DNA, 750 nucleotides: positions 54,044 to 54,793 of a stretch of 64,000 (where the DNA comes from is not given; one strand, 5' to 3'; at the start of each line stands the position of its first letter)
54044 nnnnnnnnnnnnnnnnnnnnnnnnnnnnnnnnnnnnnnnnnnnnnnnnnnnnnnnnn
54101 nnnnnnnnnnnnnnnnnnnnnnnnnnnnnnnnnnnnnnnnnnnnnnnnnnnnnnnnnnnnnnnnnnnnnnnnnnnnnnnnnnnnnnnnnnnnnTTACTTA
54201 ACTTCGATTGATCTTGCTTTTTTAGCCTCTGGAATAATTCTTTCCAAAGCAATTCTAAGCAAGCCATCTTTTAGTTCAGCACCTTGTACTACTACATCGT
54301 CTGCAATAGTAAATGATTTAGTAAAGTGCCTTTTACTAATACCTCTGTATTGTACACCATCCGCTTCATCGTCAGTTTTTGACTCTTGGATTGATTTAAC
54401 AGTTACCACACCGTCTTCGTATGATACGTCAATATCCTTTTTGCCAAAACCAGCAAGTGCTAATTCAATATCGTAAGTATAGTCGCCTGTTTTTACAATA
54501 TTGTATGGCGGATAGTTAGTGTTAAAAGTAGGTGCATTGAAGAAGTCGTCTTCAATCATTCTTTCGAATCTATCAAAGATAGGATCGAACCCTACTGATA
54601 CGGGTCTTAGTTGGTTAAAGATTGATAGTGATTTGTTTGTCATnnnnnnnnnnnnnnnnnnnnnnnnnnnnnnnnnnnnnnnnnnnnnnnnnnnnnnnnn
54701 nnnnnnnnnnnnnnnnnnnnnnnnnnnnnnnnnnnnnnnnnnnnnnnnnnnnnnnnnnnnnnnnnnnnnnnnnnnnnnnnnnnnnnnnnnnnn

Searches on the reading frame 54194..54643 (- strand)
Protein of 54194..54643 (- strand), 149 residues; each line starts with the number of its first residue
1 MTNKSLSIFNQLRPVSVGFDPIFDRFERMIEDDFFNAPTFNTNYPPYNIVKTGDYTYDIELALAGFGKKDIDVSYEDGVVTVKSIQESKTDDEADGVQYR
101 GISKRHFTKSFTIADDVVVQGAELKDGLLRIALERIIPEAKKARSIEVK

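Call 11: find_related_loci(query=window:54194-54643:-, collection=viral_contigs, flank=3000)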
Query window:54194-54643:- (149 aa) in viral_contigs; peptide patterns used: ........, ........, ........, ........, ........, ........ (x = any residue, [..] = any of these).
95 stretches matched a pattern; 62 encode a relative of the query (tblastn E <= 1e-3); 62 distinct loci.
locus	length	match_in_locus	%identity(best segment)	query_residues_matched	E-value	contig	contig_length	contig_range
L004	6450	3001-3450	85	1-149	2e-84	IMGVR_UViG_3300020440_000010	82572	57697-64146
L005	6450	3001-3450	83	1-149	5e-83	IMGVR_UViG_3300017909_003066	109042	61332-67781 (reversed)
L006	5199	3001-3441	84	1-149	2e-82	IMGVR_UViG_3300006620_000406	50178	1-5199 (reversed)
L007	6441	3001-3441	84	1-149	3e-82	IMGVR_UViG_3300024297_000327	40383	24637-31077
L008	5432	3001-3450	82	1-149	7e-81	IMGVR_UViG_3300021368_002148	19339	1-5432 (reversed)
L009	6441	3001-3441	83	1-149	7e-81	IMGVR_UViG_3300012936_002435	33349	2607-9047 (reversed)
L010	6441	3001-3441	82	1-149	6e-79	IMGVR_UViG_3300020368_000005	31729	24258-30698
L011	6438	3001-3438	79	1-149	4e-76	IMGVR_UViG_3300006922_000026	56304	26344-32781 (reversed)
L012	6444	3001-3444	75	1-149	6e-75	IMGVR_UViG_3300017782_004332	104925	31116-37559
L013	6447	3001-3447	72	1-149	2e-73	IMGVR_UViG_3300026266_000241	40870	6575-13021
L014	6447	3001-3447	72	1-149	2e-73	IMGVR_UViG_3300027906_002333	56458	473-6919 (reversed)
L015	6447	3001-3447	72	1-149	2e-73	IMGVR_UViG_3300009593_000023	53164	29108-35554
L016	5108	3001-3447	72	1-149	2e-73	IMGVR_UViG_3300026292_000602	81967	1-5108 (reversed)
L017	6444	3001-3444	78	1-149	4e-73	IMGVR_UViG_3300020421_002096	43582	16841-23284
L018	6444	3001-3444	76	1-149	2e-72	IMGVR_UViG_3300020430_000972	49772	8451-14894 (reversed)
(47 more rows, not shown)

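Call 40: find_related_loci(query=A5, collection=genome_contigs, flank=1500)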
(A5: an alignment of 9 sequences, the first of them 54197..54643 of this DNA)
Query A5 (149 aa) in genome_contigs; peptide patterns used: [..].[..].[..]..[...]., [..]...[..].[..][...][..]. (x = any residue, [..] = any of these).
139 stretches matched a pattern; 62 encode a relative of the query (tblastn E <= 1e-3); 61 distinct loci.
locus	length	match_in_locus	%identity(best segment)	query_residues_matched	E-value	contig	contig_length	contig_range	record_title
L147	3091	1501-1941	67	3-149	4e-63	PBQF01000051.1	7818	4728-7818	MAG: Parcubacteria group bacterium isolate NP996 MHASMcontig_369755, whole genome shotgun sequence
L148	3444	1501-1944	63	1-148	6e-62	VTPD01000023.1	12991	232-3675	MAG: Pelagibacteraceae bacterium isolate CP.15 NODE_1503_length_12991_cov_28.550788, whole genome shotgun sequence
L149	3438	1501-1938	64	3-148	6e-62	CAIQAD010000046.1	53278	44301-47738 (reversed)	MAG: uncultured Alphaproteobacteria bacterium isolate AM1_bin-0028 genome assembly, contig: bin-0028:46/55, whole genome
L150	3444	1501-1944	63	1-148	6e-62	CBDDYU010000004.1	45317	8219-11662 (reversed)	MAG: Candidatus Pelagibacterales bacterium isolate N-Balt4-05jul22-001 genome assembly, contig: N-Balt4-05jul22-C1946, w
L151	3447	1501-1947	62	1-149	1e-61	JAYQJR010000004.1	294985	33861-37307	MAG: Pelagibacteraceae bacterium isolate SD4487_NP_metabat_bins_2.tsv.029 contig_21451_pilon, whole genome shotgun seque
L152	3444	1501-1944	62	1-149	1e-60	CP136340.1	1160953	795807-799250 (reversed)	Pelagibacterales bacterium CODY6 chromosome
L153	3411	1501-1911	68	6-144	4e-60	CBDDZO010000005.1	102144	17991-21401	MAG: Candidatus Pelagibacterales bacterium isolate N-Mw6-13nov23-081 genome assembly, contig: N-Mw6-13nov23-C1052, whole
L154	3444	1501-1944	62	1-148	3e-60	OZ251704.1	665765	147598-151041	MAG: Candidatus Pelagibacterales bacterium isolate N-LaCa1-17jan24-C29 genome assembly, chromosome: 1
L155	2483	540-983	62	1-149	7e-60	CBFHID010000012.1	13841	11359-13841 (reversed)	MAG: Candidatus Pelagibacteraceae bacterium isolate AGTU_105_bin_4_strict genome assembly, contig: AGTU_105_bin_4_strict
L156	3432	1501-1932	62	1-144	2e-59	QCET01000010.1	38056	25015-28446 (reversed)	Pelagibacteraceae bacterium AG-359-E06 Ga0172134_110, whole genome shotgun sequence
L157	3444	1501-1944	62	1-149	8e-60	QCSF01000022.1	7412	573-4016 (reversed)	Pelagibacteraceae bacterium AG-470-E16 Ga0172186_122, whole genome shotgun sequence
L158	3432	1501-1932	62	1-144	3e-59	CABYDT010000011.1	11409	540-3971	MAG: uncultured Pelagibacteraceae bacterium isolate AG-894-A09 genome assembly, contig: AG-894-A09_NODE_11, whole genome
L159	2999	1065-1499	62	3-148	8e-59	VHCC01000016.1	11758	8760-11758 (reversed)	MAG: Candidatus Pelagibacterales bacterium isolate K_Offshore_40m_m1_069 K_Offshore_40m_m1_069_Ga0194133_10008744, whole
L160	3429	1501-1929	64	1-144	6e-59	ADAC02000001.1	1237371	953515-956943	Alpha proteobacterium HIMB114 HIMB114_HIMB114, whole genome shotgun sequence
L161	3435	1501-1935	63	4-149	9e-59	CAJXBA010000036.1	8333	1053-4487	MAG TPA_asm: uncultured Pelagibacteraceae bacterium isolate ERR599031_bin.40_MetaBAT_v2.12.1_MAG genome assembly, contig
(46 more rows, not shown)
